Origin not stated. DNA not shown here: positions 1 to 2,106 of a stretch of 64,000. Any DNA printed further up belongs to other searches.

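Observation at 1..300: Thioesterase nucleophile position appears to be Cys (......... at the window edge)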

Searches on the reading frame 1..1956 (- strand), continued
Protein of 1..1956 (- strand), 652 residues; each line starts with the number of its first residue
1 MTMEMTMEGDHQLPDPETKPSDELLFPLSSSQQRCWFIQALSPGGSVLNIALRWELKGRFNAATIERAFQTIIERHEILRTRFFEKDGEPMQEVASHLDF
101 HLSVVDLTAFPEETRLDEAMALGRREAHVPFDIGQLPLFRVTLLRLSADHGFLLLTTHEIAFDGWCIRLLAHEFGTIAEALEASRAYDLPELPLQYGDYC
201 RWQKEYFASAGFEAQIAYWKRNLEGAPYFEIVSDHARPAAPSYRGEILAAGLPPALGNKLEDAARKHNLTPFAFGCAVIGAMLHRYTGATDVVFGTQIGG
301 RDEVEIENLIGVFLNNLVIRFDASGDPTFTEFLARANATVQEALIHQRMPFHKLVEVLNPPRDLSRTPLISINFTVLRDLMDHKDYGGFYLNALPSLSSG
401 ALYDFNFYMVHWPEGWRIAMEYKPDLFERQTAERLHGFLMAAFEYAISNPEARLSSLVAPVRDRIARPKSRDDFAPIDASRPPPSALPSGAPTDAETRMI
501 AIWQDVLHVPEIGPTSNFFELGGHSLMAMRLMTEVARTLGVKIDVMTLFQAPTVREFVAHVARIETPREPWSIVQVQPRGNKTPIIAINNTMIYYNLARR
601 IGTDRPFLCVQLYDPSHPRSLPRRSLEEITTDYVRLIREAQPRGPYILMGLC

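Call 22: find_encoding_contigs(protein=P0013, flank=10000, max_places=3)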
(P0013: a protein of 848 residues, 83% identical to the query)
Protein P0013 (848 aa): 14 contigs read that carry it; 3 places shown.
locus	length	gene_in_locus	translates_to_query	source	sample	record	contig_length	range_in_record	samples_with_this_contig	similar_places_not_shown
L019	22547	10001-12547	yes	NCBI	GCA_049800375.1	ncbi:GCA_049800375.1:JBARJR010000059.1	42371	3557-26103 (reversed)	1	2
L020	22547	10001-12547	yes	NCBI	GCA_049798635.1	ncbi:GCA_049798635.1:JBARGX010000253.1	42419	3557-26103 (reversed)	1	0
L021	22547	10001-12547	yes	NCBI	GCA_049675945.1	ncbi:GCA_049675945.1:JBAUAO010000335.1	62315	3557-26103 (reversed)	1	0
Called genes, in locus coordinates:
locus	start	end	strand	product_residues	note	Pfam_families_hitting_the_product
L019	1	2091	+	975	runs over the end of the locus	PF00668:Condensation, PF00501:AMP-binding, PF13193:AMP-binding_C, PF00550:PP-binding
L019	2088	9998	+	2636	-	PF00109:ketoacyl-synt, PF02801:Ketoacyl-synt_C, PF16197:KAsynt_C_assoc, PF22336:RhiE-like_linker, PF22621:CurL-like_PKS_C, PF00698:Acyl_transf_1, PF00202:Aminotran_3, PF00668:Condensation, +3 more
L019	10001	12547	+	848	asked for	PF00668:Condensation, PF00550:PP-binding, PF00975:Thioesterase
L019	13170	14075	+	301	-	PF03403:PAF-AH_p_II (faint), PF12740:PETase (faint)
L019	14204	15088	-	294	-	PF13592:HTH_33, PF13358:DDE_3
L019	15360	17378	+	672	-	PF04632:FUSC, PF06081:ArAE_1 (weak), PF13515:FUSC_2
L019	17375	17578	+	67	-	PF07869:DUF1656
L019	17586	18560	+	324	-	PF25917:BSH_RND, PF25973:BSH_CzcB (faint), PF25963:Beta-barrel_AAEA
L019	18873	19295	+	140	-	-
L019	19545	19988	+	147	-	-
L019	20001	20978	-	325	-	-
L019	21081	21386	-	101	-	PF09954:DUF2188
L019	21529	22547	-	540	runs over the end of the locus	PF00005:ABC_tran, PF02463:SMC_N, PF13191:AAA_16 (faint), PF13401:AAA_22 (faint), PF13304:AAA_21 (faint), PF08352:oligo_HPY (weak), PF00005:ABC_tran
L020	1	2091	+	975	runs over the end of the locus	PF00668:Condensation, PF00501:AMP-binding, PF13193:AMP-binding_C, PF00550:PP-binding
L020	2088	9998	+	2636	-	PF00109:ketoacyl-synt, PF02801:Ketoacyl-synt_C, PF16197:KAsynt_C_assoc, PF22336:RhiE-like_linker, PF22621:CurL-like_PKS_C, PF00698:Acyl_transf_1, PF00202:Aminotran_3, PF00668:Condensation, +3 more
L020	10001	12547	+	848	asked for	PF00668:Condensation, PF00550:PP-binding, PF00975:Thioesterase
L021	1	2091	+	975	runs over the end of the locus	PF00668:Condensation, PF00501:AMP-binding, PF13193:AMP-binding_C, PF00550:PP-binding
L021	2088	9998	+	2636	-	PF00109:ketoacyl-synt, PF02801:Ketoacyl-synt_C, PF16197:KAsynt_C_assoc, PF22336:RhiE-like_linker, PF22621:CurL-like_PKS_C, PF00698:Acyl_transf_1, PF00202:Aminotran_3, PF00668:Condensation, +3 more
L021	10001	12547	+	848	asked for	PF00668:Condensation, PF00550:PP-binding, PF00975:Thioesterase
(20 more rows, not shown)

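Call 25: search_protein_families(library=ncbifam, proteins=[P0002], max_evalue=0.00001)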
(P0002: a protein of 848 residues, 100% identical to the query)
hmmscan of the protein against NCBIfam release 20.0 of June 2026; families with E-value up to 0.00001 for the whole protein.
P0002 (848 aa): 7 families
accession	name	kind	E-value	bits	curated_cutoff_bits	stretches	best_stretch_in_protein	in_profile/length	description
NF004282.0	PRK05691.1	subfamily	2.1e-93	312.8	4090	2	19-451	675-1107/4334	non-ribosomal peptide synthase/polyketide synthase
NF047350.1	aureusi_NRPS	equivalog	2.9e-68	230.1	2500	2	15-449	990-1406/2373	aureusimine non-ribosomal peptide synthetase AusA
NF038078.1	NRPS_MxcG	equivalog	1e-35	122.4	2300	2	19-295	4-273/1442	myxochelin non-ribosomal peptide synthetase MxcG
NF007605.2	PRK10252.1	equivalog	6.6e-24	83.5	2400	2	495-677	981-1169/1292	enterobactin non-ribosomal peptide synthetase EntF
NF041803.1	NRPS_SolG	exception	6.7e-18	63.7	2200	1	487-555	1088-1155/1163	solanimycin non-ribosomal peptide synthetase SolG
TIGR03443.1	alpha_am_amid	equivalog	3.9e-17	60.9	1030.1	1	487-560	847-922/1390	L-aminoadipate-semialdehyde dehydrogenase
NF040607.1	mycolic_Pks13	equivalog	1.6e-09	35.8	2100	1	581-677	1432-1519/1680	polyketide synthase Pks13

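Call 26: search_protein_families(library=pfam, proteins=[P0002, P0052, P0075, P0034, P0042, P0115], max_evalue=0.001)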
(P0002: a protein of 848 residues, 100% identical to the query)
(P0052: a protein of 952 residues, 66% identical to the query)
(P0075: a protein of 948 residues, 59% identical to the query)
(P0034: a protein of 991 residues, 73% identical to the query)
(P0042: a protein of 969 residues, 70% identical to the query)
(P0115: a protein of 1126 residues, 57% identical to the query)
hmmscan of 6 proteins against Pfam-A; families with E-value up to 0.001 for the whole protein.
P0002 (848 aa): 3 families
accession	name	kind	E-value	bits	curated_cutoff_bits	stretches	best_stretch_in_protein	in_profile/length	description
PF00668.25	Condensation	-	1.3e-86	291.6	30.6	1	20-451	5-444/456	Condensation domain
PF00550.31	PP-binding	-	6.5e-20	71.6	20.8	1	493-555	3-67/67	Phosphopantetheine attachment site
PF00975.26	Thioesterase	-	5.4e-17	63.2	26.4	1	586-678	14-106/226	Thioesterase domain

P0052 (952 aa): 3 families
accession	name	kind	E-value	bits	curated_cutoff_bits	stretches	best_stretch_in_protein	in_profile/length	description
PF00668.25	Condensation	-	1.4e-86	291.4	30.6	1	33-463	6-444/456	Condensation domain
PF00550.31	PP-binding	-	4.2e-17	62.6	20.8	1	595-658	2-67/67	Phosphopantetheine attachment site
PF00975.26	Thioesterase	-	8.2e-16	59.3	26.4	1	690-929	15-220/226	Thioesterase domain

P0075 (948 aa): 4 families
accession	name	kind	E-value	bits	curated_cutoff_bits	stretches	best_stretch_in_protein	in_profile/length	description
PF00668.25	Condensation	-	8.8e-92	308.6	30.6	1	32-465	5-445/456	Condensation domain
PF00975.26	Thioesterase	-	6.6e-17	62.9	26.4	1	689-808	15-135/226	Thioesterase domain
PF00550.31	PP-binding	-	6.1e-16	58.9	20.8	1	595-657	3-67/67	Phosphopantetheine attachment site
PF13193.12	AMP-binding_C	-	1.7e-09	38.9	24.5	1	484-562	2-75/76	AMP-binding enzyme C-terminal domain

P0034 (991 aa): 4 families
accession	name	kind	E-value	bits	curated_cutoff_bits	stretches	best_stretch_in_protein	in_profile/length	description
PF00668.25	Condensation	-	9.9e-87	292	30.6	1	68-498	6-444/456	Condensation domain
PF00550.31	PP-binding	-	4.4e-17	62.5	20.8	1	635-698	2-67/67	Phosphopantetheine attachment site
PF00975.26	Thioesterase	-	1e-13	52.5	26.4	1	730-821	15-106/226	Thioesterase domain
PF13193.12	AMP-binding_C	-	4.1e-08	34.5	24.5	1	518-601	2-75/76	AMP-binding enzyme C-terminal domain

P0042 (969 aa): 4 families
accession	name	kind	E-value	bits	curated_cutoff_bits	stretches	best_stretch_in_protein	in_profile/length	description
PF00668.25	Condensation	-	1.2e-83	281.8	30.6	1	42-473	5-444/456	Condensation domain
PF00550.31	PP-binding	-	9.1e-19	67.9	20.8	1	616-679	2-67/67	Phosphopantetheine attachment site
PF00975.26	Thioesterase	-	1.5e-15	58.5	26.4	1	711-801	15-105/226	Thioesterase domain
PF13193.12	AMP-binding_C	-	0.00081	20.7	24.5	0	493-580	2-75/76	AMP-binding enzyme C-terminal domain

P0115 (1126 aa): 4 families
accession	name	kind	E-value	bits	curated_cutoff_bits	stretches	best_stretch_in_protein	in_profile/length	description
PF00501.34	AMP-binding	-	4.1e-90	302.8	29.9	1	496-842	1-384/384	AMP-binding enzyme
PF00668.25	Condensation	-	5.6e-80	269.7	30.6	1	19-459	2-450/456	Condensation domain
PF00550.31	PP-binding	-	4.1e-19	69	20.8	1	1009-1071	3-67/67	Phosphopantetheine attachment site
PF13193.12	AMP-binding_C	-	1.3e-07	32.8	24.5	1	901-980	1-76/76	AMP-binding enzyme C-terminal domain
